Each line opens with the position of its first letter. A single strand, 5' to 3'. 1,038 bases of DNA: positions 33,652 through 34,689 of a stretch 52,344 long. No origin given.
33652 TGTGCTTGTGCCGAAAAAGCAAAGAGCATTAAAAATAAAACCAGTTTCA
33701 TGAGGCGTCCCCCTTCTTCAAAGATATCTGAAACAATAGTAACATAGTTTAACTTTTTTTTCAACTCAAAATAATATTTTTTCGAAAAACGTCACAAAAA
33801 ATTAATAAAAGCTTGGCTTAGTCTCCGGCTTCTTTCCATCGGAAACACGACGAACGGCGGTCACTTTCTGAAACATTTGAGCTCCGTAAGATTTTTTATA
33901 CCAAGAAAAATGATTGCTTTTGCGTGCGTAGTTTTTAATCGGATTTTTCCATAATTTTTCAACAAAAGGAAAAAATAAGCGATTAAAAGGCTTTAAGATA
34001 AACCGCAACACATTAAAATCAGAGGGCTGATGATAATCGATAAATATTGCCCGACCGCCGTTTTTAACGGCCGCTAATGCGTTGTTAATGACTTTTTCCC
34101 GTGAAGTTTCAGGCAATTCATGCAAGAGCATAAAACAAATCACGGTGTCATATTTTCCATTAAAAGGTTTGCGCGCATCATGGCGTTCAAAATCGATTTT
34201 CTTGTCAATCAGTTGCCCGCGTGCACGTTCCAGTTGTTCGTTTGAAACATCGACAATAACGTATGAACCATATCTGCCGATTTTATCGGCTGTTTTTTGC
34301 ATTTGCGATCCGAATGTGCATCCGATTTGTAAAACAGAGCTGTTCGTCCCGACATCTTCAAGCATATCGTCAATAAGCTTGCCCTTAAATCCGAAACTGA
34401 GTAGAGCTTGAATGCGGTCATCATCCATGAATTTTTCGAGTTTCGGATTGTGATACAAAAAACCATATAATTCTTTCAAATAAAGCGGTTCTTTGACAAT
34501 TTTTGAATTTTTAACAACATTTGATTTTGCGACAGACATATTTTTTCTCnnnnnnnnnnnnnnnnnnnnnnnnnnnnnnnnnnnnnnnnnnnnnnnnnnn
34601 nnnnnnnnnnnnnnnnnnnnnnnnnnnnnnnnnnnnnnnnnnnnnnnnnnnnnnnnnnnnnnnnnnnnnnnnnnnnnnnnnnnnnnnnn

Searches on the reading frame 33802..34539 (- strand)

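Call 46: search_protein_families(library=pfam, proteins=[window:33802-34539:-], max_evalue=0.001)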
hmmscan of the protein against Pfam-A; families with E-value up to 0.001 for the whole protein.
window:33802-34539:- (245 aa): 7 families
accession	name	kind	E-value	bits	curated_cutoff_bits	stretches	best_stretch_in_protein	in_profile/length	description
PF13649.12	Methyltransf_25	-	3.1e-13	50.7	27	1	69-162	1-97/97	Methyltransferase domain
PF08242.18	Methyltransf_12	-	2.1e-11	44.9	30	1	70-163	1-97/98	Methyltransferase domain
PF08241.18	Methyltransf_11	-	5.5e-10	40.2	21.2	1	70-166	1-95/95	Methyltransferase domain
PF13489.12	Methyltransf_23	-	7.2e-09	36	27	1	54-224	11-155/164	Methyltransferase domain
PF13847.12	Methyltransf_31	-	1.5e-08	34.8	27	1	66-170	4-113/145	Methyltransferase domain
PF01209.24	Ubie_methyltran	-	4.7e-06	26.6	20.1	1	41-205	21-189/233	ubiE/COQ5 methyltransferase family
PF05401.17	NodS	-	0.00015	22.1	24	1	60-166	38-144/201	Nodulation protein S (NodS)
